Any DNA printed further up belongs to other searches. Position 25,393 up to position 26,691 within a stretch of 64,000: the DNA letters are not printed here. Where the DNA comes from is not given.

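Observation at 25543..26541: Single-module, signal-peptide-bearing paralog of the giant-protein domain is the last gene of the tad pseudopilin operon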

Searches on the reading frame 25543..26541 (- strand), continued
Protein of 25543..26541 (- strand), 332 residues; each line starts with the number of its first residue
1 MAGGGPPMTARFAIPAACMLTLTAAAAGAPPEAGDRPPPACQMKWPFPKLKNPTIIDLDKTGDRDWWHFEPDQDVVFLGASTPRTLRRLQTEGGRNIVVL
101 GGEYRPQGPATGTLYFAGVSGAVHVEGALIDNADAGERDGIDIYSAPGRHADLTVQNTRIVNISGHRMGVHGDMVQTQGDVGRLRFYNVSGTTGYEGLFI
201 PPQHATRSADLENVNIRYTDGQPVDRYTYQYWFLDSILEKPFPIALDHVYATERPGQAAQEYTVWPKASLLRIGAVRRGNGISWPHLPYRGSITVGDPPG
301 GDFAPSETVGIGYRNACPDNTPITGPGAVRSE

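Call 40: find_encoding_contigs(protein=P0158, flank=10000, max_places=6)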
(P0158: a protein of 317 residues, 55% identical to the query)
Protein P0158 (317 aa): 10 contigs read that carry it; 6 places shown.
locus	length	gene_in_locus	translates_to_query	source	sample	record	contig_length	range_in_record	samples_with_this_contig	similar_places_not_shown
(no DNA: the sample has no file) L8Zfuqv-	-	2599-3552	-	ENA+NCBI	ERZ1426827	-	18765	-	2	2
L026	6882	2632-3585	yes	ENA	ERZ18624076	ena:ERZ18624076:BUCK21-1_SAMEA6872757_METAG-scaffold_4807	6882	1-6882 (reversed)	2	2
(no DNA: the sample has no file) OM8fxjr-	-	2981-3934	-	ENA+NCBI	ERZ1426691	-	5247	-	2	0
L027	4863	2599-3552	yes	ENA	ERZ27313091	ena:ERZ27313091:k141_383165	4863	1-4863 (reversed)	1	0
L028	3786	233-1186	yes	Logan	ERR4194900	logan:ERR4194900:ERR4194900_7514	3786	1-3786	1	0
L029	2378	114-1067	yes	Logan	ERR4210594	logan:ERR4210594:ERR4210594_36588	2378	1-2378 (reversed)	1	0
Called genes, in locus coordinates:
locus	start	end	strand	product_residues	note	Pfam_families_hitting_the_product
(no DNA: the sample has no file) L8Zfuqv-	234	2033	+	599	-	PF00270:DEAD, PF00271:Helicase_C, PF16124:RecQ_Zn_bind, PF09382:RQC, PF00570:HRDC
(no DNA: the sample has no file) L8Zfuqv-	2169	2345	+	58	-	PF07043:DUF1328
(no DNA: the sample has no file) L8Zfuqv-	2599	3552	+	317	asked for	-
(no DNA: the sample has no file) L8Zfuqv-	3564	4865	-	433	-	PF13649:Methyltransf_25 (faint), PF22458:RsmF-B_ferredox, PF01189:Methyltr_RsmB-F, PF01209:Ubie_methyltran (weak), PF13847:Methyltransf_31 (weak)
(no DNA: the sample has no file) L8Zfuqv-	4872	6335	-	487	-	PF00478:IMPDH, PF00571:CBS, PF03060:NMO, PF01070:FMN_dh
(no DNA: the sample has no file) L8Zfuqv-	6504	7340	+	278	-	PF00561:Abhydrolase_1, PF12146:Hydrolase_4, PF12697:Abhydrolase_6, PF06821:Ser_hydrolase (faint)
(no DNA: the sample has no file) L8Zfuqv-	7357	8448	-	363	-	PF02628:COX15-CtaA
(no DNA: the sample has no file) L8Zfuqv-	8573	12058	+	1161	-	PF27156:RP005_N, PF07992:Pyr_redox_2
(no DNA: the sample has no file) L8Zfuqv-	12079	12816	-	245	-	PF08238:Sel1 (weak)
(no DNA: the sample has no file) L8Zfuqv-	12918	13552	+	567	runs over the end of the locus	PF00989:PAS (weak), PF08448:PAS_4, PF13426:PAS_9 (faint), PF08447:PAS_3, PF00563:EAL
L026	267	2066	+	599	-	PF00270:DEAD, PF00271:Helicase_C, PF16124:RecQ_Zn_bind, PF09382:RQC, PF00570:HRDC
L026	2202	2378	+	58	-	PF07043:DUF1328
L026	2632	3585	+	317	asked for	-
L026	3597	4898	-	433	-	PF13649:Methyltransf_25 (faint), PF22458:RsmF-B_ferredox, PF01189:Methyltr_RsmB-F, PF01209:Ubie_methyltran (weak), PF13847:Methyltransf_31 (weak)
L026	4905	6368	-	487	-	PF00478:IMPDH, PF00571:CBS, PF03060:NMO, PF01070:FMN_dh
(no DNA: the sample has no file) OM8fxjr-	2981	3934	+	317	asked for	-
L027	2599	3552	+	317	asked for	-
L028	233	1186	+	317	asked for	-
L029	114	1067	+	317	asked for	-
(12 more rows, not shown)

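Call 41: find_encoding_contigs(protein=P0062, flank=10000, max_places=6)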
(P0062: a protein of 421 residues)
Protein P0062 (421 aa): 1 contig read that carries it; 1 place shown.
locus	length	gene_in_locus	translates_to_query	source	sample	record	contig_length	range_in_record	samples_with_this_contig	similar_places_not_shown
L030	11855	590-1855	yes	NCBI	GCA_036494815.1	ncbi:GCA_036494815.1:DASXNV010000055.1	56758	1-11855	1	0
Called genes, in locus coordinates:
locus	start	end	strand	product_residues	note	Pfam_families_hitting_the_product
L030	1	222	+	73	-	?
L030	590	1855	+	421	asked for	PF13400:Tad (faint)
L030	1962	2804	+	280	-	PF13649:Methyltransf_25 (faint), PF13489:Methyltransf_23, PF08241:Methyltransf_11, PF08242:Methyltransf_12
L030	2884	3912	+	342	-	-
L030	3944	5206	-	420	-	PF04932:Wzy_C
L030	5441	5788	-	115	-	PF07291:MauE (weak), PF07681:DoxX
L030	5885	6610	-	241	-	PF00753:Lactamase_B, PF16123:HAGH_C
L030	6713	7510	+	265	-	PF08241:Methyltransf_11 (weak), PF13489:Methyltransf_23 (weak)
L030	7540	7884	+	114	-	PF00543:P-II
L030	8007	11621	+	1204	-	-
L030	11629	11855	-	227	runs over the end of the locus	PF13489:Methyltransf_23, PF07021:MetW, PF13847:Methyltransf_31, PF08241:Methyltransf_11, PF08242:Methyltransf_12 (weak), PF13649:Methyltransf_25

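Call 46: search_protein_families(library=phrogs, proteins=[window:25543-26520:-, P0043, P0136, P0054, P0047], max_evalue=0.01)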
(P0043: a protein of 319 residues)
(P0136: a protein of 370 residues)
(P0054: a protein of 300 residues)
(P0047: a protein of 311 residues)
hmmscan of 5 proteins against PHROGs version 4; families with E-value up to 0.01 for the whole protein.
window:25543-26520:- (325 aa): 0 families

P0043 (319 aa): 0 families

P0136 (370 aa): 0 families

P0054 (300 aa): 0 families

P0047 (311 aa): 0 families

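Call 47: fold_search(model_id=the predicted structure, library=viral)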
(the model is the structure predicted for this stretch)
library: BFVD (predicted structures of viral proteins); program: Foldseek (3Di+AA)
matches with E <= 10: 285; with E <= 0.001: 0
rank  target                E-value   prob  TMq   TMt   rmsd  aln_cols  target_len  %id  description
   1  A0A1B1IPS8            5.0e-02  0.99  0.43  0.37   6.8       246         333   16  (no name in the UniProt tables at hand)
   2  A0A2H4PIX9            1.4e-01  0.99  0.53  0.22   6.8       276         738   12  Putative tail fiber protein [Corynebacterium phage phi674]
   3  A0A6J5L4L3            1.7e-01  0.30  0.32  0.19  10.7       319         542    9  Pectate lyase superfamily protein [uncultured Caudovirales phage]
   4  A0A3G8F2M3            1.9e-01  0.21  0.23  0.12  14.0       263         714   10  (no name in the UniProt tables at hand)
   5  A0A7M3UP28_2          2.9e-01  0.60  0.37  0.13   8.9       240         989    9  Uncharacterized protein [Pyramimonas orientalis virus]
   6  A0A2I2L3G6            2.9e-01  0.25  0.32  0.12  10.1       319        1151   13  Collagen-like protein [Orpheovirus IHUMI-LCC2]
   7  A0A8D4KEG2            3.0e-01  0.54  0.35  0.10   9.1       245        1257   13  (no name in the UniProt tables at hand)
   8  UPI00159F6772         3.4e-01  0.66  0.37  0.12  10.3       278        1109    9  (no name look-up for this kind of identifier)
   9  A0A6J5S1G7            3.9e-01  0.09  0.13  0.11  14.6       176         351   12  Uncharacterized protein (Fragment) [uncultured Caudovirales phage]
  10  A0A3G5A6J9            4.1e-01  0.63  0.39  0.30   8.8       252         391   11  Uncharacterized protein [Hyperionvirus sp.]
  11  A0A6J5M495            4.9e-01  0.63  0.36  0.18   9.5       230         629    9  Uncharacterized protein [uncultured Caudovirales phage]
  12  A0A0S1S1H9            4.9e-01  0.08  0.18  0.10  14.3       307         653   12  Putative colanic acid biosynthesis protein WcaM [Klebsiella phage vB_KpnM_KB57]
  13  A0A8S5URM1            5.1e-01  0.25  0.32  0.36  10.1       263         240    7  Uncharacterized protein [Siphoviridae sp. ctg6c78]
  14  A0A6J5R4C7            6.2e-01  0.57  0.37  0.22   8.9       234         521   10  Pectate lyase superfamily protein [uncultured Caudovirales phage]
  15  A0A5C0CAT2            6.2e-01  0.33  0.29  0.19  13.1       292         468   11  Tailspike protein [Salmonella phage SE14]
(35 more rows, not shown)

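Call 58: search_protein_families(library=pfam, alignment_id=A4, max_evalue=0.001)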
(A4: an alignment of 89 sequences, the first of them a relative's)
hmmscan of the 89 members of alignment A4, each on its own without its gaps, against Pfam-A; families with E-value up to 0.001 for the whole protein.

A. member 1, P0005 (466 aa): 0 families

B. families by the number of members that match (of 89 scanned): 31 families (the first 25 are shown)
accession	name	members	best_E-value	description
PF00353.25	HemolysinCabind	13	7.5e-97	RTX calcium-binding nonapeptide repeat (4 copies)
PF08548.17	Peptidase_M10_C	4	3.1e-13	Peptidase M10 serralysin C terminal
PF16841.11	CBM60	3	1.2e-42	Ca-dependent carbohydrate-binding module xylan-binding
PF00041.27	fn3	3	1.8e-11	Fibronectin type III domain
PF13385.13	Laminin_G_3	2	1.9e-43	Concanavalin A-like lectin/glucanases superfamily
PF03422.21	CBM_6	2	4.6e-40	Carbohydrate binding module (family 6)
PF17957.7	Big_7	2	3.9e-19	Bacterial Ig domain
PF18099.7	CBM_35_2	2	1.6e-16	Carbohydrate binding module (family 35)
PF16990.11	CBM_35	2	4.8e-06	Carbohydrate binding module (family 35)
PF03160.20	Calx-beta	1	1.1e-53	Calx-beta domain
PF11721.14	Malectin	1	4.6e-28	Malectin domain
PF24517.2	CBM96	1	4.7e-28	Carbohydrate-binding module family 96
PF04610.19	TrbL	1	3.3e-17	TrbL/VirB6 plasmid conjugal transfer protein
PF00754.31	F5_F8_type_C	1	2.4e-12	F5/8 type C domain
PF22633.2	F5_F8_type_C_2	1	2.8e-11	NedA-like, galactose-binding domain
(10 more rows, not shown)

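Call 59: search_solved_structures(query=A2, max_evalue=10)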
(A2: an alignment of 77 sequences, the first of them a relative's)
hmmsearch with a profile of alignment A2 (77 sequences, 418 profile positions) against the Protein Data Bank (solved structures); distinct sequences matched with E-value up to 10: 4.
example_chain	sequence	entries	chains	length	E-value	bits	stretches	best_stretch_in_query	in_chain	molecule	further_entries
8epv_A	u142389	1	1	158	0.43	12.4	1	53-112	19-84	Fel d 7 allergen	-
4d62_A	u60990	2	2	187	0.46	12.3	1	291-326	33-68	FIBER KNOB DOMAIN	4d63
4cw8_A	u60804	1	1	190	0.83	11.5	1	297-326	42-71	FIBER KNOB DOMAIN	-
3zpe_A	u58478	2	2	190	0.84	11.4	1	297-326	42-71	FIBER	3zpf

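Call 65: search_protein_families(library=pfam, proteins=[L014:6519-8378:+, L014:8394-9731:+, L014:9788-11926:+, L014:12057-13004:+, L014:13116-15350:+, L014:15364-16602:+, L014:16632-17528:+, L014:17531-18817:+, L014:18565-20265:+, L014:2051-5407:-], max_evalue=0.0001)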
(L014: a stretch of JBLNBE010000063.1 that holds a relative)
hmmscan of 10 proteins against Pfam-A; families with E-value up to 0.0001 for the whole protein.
L014:6519-8378:+ (619 aa): 2 families
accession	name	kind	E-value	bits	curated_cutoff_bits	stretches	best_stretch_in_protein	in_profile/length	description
PF00005.33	ABC_tran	-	3.1e-28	99.5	25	1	386-532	2-136/137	ABC transporter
PF00664.28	ABC_membrane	-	5.5e-15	56.2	28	1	62-316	4-265/274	ABC transporter transmembrane region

L014:8394-9731:+ (445 aa): 4 families
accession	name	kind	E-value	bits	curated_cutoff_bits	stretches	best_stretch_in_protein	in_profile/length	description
PF13437.12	HlyD_3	-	3.3e-20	73.2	22.2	1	298-399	2-97/106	HlyD family secretion protein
PF16576.10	HlyD_D23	-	1.4e-17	64.2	30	2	269-398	83-202/214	Barrel-sandwich domain of CusB or HlyD membrane-fusion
PF13533.13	Biotin_lipoyl_2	-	7.4e-05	22.9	29.8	1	74-97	8-31/32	Biotin-lipoyl like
PF00364.28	Biotin_lipoyl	-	9.6e-05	22.6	22.1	0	69-97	45-73/73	Biotin-requiring enzyme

L014:9788-11926:+ (712 aa): 2 families
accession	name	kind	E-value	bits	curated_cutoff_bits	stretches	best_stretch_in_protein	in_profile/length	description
PF00353.25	HemolysinCabind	-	9.4e-23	80.3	23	4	581-616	1-36/36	RTX calcium-binding nonapeptide repeat (4 copies)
PF08548.17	Peptidase_M10_C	-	9.9e-05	22.6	20.7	0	601-660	78-140/193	Peptidase M10 serralysin C terminal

L014:12057-13004:+ (315 aa): 0 families

L014:13116-15350:+ (744 aa): 3 families
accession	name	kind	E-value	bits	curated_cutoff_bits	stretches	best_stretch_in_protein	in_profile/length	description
PF02706.20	Wzz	-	2.7e-11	44.1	25.5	1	39-126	9-91/91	Chain length determinant protein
PF13614.12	AAA_31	-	1.6e-08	35.1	27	1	559-675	12-135/177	AAA domain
PF01656.29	CbiA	-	1.9e-08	34.8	25.4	1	559-727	9-92/125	CobQ/CobB/MinD/ParA nucleotide binding domain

L014:15364-16602:+ (412 aa): 5 families
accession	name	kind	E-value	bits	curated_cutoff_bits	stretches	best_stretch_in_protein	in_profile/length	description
PF13692.12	Glyco_trans_1_4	-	1.3e-26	93.9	27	1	216-360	3-142/142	Glycosyl transferases group 1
PF00534.26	Glycos_transf_1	-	9.1e-19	68.1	26.4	1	213-372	14-170/172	Glycosyl transferases group 1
PF13579.12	Glyco_trans_4_4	-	4.3e-15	56.8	29.7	1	22-193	5-157/158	Glycosyl transferase 4-like domain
PF13439.12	Glyco_transf_4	-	8.6e-15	55.6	28.5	1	22-198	6-169/170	Glycosyltransferase Family 4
PF13524.12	Glyco_trans_1_2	-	3.1e-08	34.1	25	1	248-389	16-143/144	Glycosyl transferase-like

L014:16632-17528:+ (298 aa): 4 families
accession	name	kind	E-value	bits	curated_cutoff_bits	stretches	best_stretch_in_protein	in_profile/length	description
PF00535.33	Glycos_transf_2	-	4.5e-22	79.2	23.3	1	8-168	2-167/168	Glycosyl transferase family 2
PF13641.12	Glyco_tranf_2_3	-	9.1e-16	59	27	1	6-219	3-227/230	Glycosyltransferase like family 2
PF13632.12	Glyco_trans_2_3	-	8.5e-08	32.7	27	1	88-257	5-178/198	Glycosyl transferase family group 2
PF10111.15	Glyco_tranf_2_2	-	2.3e-06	27.8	27.3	1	8-104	2-104/276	Glycosyltransferase like family 2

L014:17531-18817:+ (428 aa): 1 family
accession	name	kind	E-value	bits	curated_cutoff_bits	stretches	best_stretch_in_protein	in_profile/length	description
PF13440.11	Polysacc_synt_3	-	2.8e-06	27.2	23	1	101-337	55-288/293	Polysaccharide biosynthesis protein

L014:18565-20265:+ (566 aa): 1 family
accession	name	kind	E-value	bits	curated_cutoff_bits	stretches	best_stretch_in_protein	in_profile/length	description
PF04932.20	Wzy_C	-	8.6e-15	55.3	31.7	1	333-476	2-148/149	O-Antigen ligase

L014:2051-5407:- (1118 aa): 7 families
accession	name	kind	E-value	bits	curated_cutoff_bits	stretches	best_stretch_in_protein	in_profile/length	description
PF00072.30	Response_reg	-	7.1e-41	139.3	30.2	2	866-978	1-110/111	Response regulator receiver domain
PF02518.31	HATPase_c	-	1.5e-29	103.1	26.4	1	584-700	1-110/111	Histidine kinase-, DNA gyrase B-, and HSP90-like ATPase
PF00512.31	HisKA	-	7.4e-24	84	26.9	1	472-537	1-66/66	His Kinase A (phospho-acceptor) domain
PF01627.28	Hpt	-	3.3e-10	40.5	24.6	1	1033-1103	2-72/84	Hpt domain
PF12860.13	PAS_7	-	2e-07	31.6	27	0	422-456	80-114/115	PAS fold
PF00989.32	PAS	-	3.9e-06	27.3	22.6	0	251-298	5-47/113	PAS fold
PF08448.16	PAS_4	-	2.9e-05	24.7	23.1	0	262-353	5-109/110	PAS fold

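Call 69: find_related_loci(query=A5, collection=metagenome_contigs, flank=10000)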
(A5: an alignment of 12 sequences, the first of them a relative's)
Query A5 (452 aa) in metagenome_contigs; peptide patterns used: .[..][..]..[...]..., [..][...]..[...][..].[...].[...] (x = any residue, [..] = any of these).
240 stretches matched a pattern; 108 encode a relative of the query (tblastn E <= 1e-3); the best 80 are kept; 79 distinct loci.
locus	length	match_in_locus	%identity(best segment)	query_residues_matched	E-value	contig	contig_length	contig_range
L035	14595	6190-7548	83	1-452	0e+0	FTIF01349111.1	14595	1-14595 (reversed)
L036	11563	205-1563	83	1-452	0e+0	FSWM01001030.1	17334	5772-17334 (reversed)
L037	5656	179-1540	67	1-452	0e+0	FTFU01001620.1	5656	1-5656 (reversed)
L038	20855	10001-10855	68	168-450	1e-117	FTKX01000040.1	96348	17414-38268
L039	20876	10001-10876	66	164-450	8e-117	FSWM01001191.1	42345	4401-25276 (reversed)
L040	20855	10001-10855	62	168-450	6e-116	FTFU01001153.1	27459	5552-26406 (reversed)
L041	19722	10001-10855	61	168-450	2e-114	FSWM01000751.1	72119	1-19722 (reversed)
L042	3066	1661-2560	59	161-451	2e-112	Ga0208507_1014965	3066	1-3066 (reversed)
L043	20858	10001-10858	60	167-450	5e-109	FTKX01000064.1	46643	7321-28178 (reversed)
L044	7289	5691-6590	58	161-451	2e-108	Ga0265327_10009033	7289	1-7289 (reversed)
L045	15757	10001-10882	58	167-451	7e-108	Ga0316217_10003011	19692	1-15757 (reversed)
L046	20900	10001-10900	58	161-451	7e-108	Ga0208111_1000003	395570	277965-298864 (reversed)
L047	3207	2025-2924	58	161-451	2e-110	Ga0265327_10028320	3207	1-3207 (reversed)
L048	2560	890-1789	58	161-451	9e-111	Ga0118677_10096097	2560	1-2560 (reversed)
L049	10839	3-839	59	182-451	2e-100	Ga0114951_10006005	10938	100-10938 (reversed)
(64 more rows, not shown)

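Call 82: predict_structure(alignment_id=A6)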
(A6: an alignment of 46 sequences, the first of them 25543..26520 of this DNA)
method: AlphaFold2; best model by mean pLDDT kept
length: 325 residues; sequences in the alignment: 46
mean_pLDDT: 88.5   pTM: 0.87
mean pLDDT of the five models: 88.5, 87.9, 87.9, 87.8, 87.7
residues with pLDDT >= 90: 252; 70-90: 25; 50-70: 15; < 50: 33
segments of 3 or more residues with pLDDT < 50: 1-26, 319-325
pLDDT, mean of each block of 10 residues (from residue 1): 39 42 50 82 96 98 98 97 98 98 96 98 95 97 98 95 93 97 97 91 98 85 95 97 96 97 97 98 98 96 89 57 35
secondary structure, 60 per line:
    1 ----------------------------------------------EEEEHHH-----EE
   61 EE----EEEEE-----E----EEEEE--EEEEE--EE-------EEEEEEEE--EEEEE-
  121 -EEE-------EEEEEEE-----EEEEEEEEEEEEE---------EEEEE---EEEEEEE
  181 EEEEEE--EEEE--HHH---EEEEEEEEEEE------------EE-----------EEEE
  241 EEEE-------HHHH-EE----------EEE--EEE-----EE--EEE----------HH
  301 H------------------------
elements in order: E47-50 E59-62 E67-71 E82-86 E89-93 E105-112 E115-119 E122-124 E132-138 E144-156 E166-170 E174-186 E189-192 E201-211 E237-244 H252-255 E269-271 E274-276 E286-288
